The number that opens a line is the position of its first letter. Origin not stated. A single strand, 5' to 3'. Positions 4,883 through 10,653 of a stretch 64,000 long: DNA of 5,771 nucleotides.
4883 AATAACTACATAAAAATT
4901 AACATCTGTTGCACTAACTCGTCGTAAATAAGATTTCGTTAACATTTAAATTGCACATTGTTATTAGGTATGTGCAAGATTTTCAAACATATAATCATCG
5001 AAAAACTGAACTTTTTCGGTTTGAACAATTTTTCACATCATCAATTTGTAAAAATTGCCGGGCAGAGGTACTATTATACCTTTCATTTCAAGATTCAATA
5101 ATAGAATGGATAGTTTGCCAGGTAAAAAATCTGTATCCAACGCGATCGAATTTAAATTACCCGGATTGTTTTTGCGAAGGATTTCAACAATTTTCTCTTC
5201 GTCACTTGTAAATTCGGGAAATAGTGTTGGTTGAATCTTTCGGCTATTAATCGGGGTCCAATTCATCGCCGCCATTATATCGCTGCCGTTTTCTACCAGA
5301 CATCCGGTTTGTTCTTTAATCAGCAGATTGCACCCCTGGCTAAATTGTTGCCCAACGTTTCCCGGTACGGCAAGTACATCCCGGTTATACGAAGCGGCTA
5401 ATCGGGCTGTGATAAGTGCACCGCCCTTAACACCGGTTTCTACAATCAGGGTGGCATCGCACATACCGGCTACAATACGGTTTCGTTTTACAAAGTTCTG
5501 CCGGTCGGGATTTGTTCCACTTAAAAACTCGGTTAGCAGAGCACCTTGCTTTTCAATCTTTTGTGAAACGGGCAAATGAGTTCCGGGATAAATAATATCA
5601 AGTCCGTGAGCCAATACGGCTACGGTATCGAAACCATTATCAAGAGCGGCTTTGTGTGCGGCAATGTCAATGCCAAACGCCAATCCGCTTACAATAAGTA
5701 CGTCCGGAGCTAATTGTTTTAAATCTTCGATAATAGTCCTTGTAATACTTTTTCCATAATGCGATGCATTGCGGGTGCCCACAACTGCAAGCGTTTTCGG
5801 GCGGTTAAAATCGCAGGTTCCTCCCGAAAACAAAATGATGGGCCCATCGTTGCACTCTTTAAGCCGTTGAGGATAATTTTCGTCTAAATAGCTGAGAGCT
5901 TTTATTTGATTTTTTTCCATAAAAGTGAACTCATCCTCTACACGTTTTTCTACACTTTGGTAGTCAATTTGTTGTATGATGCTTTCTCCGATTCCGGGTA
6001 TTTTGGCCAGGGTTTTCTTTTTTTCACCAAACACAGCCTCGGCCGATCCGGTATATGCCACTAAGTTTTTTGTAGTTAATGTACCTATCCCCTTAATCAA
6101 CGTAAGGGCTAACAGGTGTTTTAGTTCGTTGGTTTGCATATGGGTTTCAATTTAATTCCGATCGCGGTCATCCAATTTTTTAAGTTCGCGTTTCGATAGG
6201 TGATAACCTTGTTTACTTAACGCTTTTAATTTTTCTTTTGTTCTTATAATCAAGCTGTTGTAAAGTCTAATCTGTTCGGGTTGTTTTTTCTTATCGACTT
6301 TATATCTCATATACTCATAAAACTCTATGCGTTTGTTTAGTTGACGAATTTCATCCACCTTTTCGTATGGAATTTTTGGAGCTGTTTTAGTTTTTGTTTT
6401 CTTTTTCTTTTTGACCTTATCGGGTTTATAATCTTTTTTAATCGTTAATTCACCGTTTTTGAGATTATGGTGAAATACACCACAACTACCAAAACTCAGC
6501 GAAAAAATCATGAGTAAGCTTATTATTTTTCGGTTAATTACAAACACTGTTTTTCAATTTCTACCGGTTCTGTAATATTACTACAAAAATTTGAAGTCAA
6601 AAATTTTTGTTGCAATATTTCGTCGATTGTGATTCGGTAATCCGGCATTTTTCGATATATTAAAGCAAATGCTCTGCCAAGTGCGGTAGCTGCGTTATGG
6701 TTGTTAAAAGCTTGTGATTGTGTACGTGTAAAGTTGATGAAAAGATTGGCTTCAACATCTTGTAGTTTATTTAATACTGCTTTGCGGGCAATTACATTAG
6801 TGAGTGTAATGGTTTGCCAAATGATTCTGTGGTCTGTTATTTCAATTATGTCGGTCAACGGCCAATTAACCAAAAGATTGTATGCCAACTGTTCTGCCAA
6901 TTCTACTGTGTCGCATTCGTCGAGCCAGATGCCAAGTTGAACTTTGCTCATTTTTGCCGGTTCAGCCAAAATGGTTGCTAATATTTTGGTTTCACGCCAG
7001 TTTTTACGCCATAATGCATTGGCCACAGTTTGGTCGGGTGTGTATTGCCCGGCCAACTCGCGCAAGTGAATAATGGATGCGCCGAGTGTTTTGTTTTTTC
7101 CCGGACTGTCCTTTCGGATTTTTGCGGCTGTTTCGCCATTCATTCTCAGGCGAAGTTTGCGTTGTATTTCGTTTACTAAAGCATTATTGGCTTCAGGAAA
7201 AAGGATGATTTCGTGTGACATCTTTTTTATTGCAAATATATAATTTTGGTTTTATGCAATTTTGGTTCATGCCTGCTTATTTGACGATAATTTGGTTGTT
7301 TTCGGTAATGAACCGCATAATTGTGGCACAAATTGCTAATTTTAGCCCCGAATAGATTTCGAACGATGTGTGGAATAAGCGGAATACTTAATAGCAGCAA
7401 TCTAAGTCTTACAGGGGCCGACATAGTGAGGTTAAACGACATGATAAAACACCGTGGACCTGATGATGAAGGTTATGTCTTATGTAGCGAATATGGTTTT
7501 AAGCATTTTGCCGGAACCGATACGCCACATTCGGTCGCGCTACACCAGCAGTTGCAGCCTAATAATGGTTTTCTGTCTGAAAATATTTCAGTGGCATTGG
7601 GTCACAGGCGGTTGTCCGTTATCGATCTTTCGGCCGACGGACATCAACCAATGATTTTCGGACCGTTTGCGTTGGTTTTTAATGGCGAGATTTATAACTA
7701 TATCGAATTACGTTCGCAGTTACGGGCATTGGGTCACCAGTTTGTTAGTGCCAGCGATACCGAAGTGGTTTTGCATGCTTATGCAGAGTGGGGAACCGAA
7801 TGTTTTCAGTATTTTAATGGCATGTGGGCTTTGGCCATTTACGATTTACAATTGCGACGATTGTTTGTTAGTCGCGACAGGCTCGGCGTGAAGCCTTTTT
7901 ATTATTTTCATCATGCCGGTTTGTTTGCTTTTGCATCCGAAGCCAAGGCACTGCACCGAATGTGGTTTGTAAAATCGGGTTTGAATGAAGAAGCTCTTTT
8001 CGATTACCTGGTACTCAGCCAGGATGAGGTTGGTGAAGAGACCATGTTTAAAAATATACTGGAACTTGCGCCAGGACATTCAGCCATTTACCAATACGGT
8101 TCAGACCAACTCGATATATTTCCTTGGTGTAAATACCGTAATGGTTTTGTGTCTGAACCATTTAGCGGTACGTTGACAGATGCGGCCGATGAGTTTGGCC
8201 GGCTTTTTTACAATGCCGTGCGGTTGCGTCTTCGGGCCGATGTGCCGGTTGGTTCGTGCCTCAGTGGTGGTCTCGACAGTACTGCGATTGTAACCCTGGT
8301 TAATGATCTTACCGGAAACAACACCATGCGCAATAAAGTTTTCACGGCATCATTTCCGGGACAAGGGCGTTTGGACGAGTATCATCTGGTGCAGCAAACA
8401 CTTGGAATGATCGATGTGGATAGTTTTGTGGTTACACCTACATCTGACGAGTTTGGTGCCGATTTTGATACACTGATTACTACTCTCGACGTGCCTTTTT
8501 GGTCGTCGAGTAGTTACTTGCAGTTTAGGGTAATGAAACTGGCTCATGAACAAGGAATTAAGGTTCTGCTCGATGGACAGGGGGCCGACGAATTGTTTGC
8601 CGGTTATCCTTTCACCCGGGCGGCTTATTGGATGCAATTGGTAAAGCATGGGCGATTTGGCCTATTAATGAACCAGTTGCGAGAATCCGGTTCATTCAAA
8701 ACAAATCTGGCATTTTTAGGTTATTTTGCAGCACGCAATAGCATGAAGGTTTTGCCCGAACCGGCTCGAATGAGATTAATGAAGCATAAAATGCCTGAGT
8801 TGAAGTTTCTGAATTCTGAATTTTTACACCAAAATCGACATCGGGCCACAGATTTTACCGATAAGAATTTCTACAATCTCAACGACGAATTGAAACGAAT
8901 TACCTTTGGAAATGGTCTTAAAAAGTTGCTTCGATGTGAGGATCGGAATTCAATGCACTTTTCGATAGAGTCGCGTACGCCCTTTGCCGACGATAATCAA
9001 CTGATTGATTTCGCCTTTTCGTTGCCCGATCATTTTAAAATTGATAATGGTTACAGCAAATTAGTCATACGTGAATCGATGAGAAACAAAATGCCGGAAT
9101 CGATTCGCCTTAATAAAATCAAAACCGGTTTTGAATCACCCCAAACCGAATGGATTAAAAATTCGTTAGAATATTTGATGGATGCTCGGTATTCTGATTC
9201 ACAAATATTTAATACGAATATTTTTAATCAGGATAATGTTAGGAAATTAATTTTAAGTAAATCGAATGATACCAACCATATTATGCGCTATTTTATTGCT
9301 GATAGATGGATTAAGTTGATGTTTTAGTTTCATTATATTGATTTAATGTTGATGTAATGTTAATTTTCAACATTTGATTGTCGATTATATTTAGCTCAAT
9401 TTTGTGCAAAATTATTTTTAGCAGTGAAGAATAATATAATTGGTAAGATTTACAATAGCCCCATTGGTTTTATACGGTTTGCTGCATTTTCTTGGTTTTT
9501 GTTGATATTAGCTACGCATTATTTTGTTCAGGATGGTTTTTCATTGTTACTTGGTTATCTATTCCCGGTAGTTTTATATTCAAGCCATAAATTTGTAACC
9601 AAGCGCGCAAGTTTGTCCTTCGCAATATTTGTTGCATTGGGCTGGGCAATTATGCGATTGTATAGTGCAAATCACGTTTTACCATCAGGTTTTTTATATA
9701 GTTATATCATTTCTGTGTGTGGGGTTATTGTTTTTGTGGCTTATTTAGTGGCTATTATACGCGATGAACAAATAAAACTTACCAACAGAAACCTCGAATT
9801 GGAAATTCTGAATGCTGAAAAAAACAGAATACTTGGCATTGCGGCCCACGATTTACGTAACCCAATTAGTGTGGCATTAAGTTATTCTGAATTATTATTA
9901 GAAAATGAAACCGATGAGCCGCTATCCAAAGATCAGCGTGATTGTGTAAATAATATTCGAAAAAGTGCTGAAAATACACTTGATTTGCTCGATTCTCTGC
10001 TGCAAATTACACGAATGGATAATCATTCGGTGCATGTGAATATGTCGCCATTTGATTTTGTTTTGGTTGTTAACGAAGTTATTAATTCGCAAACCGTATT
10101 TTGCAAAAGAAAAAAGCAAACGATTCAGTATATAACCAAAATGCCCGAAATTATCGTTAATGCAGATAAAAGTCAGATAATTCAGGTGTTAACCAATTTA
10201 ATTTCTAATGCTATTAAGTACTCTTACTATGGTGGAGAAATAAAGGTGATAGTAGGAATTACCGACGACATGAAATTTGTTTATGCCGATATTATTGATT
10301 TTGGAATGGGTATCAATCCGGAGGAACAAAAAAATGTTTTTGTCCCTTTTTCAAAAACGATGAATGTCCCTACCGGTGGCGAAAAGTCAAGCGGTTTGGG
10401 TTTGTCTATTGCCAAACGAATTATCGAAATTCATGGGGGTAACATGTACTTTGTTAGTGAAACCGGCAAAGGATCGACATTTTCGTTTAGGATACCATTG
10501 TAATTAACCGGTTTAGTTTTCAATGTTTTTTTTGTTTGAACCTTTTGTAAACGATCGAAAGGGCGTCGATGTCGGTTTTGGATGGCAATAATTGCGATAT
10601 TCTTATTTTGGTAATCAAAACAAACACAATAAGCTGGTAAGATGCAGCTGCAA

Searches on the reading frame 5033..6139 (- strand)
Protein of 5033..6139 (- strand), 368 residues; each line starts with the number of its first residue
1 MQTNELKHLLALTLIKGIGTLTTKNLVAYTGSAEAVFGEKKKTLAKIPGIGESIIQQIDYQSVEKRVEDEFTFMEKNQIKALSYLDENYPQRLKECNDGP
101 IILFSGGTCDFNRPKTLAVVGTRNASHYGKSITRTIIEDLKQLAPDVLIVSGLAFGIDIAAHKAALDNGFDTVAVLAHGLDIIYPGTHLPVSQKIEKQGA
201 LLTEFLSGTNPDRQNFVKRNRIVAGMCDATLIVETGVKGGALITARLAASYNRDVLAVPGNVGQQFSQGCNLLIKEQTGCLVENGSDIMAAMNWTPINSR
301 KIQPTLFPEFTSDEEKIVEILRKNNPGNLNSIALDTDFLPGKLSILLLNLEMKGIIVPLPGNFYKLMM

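Call 37: search_protein_families(library=padloc, proteins=[window:5033-6139:-], max_evalue=0.001)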
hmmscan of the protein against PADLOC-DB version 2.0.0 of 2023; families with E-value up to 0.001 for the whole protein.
window:5033-6139:- (368 aa): 3 families
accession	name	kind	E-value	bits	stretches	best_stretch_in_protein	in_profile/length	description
PDLC03961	ShosA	-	3e-64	215.2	1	4-292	10-293/303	-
PDLC02997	ShosA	-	2.9e-30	103.7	1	75-257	91-272/327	-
PDLC03927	PsyrA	-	3e-23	80.6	1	76-283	91-295/398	-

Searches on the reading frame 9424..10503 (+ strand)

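Call 37: search_protein_families(library=padloc, proteins=[window:9424-10503:+], max_evalue=0.001)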
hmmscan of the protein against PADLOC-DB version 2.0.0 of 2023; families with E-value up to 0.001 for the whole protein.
window:9424-10503:+ (359 aa): 1 family
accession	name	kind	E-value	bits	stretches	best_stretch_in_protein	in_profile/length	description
PDLC04647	PDC-M43B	-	0.00091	16.4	0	252-346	228-320/347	-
